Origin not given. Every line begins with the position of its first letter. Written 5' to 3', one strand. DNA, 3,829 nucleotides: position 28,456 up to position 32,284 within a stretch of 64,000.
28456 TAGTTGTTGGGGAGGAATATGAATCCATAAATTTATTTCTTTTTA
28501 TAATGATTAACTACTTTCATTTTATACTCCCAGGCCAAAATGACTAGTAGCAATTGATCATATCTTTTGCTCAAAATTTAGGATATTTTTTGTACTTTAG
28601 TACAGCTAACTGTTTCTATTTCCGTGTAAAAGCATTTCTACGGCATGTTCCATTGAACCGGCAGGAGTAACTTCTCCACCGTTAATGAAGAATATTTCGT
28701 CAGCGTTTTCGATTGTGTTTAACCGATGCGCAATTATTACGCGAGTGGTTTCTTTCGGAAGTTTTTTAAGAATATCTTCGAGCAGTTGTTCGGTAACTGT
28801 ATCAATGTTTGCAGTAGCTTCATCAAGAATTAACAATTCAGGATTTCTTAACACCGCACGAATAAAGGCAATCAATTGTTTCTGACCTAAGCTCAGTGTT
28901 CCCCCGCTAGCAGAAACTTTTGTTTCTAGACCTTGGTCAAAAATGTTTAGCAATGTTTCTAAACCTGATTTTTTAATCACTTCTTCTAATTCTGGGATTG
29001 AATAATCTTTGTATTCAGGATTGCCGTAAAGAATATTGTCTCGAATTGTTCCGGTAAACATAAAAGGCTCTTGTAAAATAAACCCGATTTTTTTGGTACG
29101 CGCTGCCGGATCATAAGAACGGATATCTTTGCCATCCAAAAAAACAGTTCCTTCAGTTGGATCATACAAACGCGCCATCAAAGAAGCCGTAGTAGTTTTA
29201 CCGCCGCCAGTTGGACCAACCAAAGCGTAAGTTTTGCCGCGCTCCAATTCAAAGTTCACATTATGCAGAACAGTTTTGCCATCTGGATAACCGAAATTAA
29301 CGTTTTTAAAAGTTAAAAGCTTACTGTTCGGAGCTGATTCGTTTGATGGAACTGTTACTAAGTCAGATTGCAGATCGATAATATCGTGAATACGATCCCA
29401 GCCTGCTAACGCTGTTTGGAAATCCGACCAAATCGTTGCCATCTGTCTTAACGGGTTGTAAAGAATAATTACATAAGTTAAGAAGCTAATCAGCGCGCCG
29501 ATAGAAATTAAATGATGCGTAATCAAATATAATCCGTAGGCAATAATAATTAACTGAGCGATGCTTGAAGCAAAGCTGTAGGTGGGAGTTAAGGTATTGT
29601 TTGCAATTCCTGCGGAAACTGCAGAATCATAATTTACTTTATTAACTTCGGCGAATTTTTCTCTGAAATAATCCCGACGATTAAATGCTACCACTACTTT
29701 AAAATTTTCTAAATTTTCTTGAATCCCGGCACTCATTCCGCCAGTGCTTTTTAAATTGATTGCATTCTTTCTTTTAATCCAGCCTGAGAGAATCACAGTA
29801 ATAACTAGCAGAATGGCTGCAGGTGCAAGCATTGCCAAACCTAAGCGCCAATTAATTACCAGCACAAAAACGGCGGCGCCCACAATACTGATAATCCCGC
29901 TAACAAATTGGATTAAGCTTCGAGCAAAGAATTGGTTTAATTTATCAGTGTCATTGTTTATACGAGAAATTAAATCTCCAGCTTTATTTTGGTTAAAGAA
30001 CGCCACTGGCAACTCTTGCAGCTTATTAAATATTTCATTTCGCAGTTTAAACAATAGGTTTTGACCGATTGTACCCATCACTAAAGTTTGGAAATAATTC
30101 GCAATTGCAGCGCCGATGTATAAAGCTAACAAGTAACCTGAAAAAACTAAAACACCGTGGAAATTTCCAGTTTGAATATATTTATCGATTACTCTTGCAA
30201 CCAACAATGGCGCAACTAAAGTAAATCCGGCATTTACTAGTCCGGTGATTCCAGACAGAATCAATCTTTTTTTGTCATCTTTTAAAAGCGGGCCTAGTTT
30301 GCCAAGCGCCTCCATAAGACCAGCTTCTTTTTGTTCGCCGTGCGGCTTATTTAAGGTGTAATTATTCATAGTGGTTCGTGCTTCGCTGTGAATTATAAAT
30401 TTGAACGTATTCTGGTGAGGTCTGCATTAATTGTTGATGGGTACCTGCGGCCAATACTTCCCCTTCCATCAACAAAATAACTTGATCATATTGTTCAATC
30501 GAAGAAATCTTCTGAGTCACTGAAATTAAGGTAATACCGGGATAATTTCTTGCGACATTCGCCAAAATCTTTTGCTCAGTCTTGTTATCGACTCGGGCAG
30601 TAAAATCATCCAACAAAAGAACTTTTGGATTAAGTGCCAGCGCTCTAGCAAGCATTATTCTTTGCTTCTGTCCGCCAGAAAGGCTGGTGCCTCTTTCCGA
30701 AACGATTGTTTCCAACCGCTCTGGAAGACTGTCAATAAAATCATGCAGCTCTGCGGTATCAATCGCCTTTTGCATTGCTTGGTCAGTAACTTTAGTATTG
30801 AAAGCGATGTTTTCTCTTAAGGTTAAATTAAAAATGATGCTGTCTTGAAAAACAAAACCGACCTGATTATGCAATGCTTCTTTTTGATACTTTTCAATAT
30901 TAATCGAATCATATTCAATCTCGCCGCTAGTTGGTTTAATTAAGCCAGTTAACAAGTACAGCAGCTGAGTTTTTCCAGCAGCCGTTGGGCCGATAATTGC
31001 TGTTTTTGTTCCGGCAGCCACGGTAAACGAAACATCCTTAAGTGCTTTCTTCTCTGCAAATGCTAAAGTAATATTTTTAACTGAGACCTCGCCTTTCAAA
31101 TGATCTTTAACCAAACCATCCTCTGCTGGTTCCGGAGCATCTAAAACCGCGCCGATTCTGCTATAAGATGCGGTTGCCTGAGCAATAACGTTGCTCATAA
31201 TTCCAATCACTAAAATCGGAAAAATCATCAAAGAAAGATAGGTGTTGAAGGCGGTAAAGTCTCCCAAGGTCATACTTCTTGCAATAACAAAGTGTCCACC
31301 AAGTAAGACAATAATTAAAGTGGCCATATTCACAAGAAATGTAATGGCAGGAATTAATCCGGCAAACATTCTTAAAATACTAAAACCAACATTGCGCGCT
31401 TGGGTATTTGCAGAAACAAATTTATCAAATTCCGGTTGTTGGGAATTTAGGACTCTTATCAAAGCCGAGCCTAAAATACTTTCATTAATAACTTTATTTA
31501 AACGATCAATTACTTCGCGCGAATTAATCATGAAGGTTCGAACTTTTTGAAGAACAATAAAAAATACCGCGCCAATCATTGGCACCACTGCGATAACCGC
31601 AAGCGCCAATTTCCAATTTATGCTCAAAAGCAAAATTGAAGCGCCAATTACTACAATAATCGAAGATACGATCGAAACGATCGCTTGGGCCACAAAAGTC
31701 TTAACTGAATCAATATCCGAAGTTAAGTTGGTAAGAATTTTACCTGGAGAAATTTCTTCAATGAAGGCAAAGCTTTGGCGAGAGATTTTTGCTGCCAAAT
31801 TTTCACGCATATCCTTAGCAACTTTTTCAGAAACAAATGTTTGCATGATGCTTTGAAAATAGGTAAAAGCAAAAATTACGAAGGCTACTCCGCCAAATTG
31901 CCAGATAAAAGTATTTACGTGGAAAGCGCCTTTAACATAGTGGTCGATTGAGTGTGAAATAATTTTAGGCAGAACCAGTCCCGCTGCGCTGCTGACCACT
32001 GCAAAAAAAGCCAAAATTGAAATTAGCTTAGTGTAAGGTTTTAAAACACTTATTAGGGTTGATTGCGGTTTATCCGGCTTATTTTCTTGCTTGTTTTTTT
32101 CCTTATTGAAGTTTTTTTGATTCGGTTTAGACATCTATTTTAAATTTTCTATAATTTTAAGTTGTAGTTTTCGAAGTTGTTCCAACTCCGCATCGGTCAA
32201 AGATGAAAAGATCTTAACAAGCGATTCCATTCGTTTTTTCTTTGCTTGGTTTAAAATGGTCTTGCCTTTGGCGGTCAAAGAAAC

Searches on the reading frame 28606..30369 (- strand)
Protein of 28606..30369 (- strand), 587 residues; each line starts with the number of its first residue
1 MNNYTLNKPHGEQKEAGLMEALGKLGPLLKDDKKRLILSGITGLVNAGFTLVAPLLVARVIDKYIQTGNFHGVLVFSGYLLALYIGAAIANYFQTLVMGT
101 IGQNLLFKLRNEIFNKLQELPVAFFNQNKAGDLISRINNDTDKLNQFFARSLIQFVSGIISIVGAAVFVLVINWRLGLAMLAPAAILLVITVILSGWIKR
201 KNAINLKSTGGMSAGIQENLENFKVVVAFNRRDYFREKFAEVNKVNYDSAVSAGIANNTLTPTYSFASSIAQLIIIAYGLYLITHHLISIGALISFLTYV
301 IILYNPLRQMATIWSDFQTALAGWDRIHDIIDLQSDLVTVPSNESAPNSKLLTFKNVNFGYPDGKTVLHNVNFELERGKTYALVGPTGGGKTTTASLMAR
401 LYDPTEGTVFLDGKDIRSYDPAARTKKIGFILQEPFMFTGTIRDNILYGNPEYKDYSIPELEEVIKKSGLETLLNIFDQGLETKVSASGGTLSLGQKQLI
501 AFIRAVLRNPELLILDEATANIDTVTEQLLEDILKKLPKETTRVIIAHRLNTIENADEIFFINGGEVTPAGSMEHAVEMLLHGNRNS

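Call 80: search_protein_families(library=pfam, proteins=[window:28606-30369:-], max_evalue=0.00001)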
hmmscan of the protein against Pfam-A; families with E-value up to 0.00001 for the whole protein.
window:28606-30369:- (587 aa): 3 families
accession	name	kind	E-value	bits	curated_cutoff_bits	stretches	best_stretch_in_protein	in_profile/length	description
PF00664.28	ABC_membrane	-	5.1e-54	184.2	28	1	36-307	1-274/274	ABC transporter transmembrane region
PF00005.33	ABC_tran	-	6.1e-30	105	25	1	368-520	1-137/137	ABC transporter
PF02463.25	SMC_N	-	2e-06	27.9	40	0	395-561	97-210/220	RecF/RecN/SMC N terminal domain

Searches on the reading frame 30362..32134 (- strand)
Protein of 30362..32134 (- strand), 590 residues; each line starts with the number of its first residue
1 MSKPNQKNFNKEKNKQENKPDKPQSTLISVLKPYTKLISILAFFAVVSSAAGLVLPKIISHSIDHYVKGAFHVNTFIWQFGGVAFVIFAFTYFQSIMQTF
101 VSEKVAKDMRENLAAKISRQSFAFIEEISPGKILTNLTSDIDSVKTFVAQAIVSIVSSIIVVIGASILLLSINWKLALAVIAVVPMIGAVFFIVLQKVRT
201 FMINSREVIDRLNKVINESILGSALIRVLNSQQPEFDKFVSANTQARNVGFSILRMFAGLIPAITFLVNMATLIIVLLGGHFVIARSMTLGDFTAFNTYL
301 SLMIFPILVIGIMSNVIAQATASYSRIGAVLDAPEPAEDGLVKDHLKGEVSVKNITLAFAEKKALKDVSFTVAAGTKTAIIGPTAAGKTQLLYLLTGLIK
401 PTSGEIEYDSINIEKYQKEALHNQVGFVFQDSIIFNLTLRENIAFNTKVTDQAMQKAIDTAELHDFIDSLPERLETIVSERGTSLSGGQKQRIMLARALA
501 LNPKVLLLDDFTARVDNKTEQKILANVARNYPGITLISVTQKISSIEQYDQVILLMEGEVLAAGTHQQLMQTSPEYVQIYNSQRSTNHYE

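Call 80: search_protein_families(library=pfam, proteins=[window:30362-32134:-], max_evalue=0.00001)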
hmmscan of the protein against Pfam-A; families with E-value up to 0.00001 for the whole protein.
window:30362-32134:- (590 aa): 2 families
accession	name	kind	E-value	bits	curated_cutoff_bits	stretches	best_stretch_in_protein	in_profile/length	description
PF00664.28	ABC_membrane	-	2.1e-41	142.9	28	1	40-306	3-273/274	ABC transporter transmembrane region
PF00005.33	ABC_tran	-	3e-32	112.5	25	1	365-513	1-137/137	ABC transporter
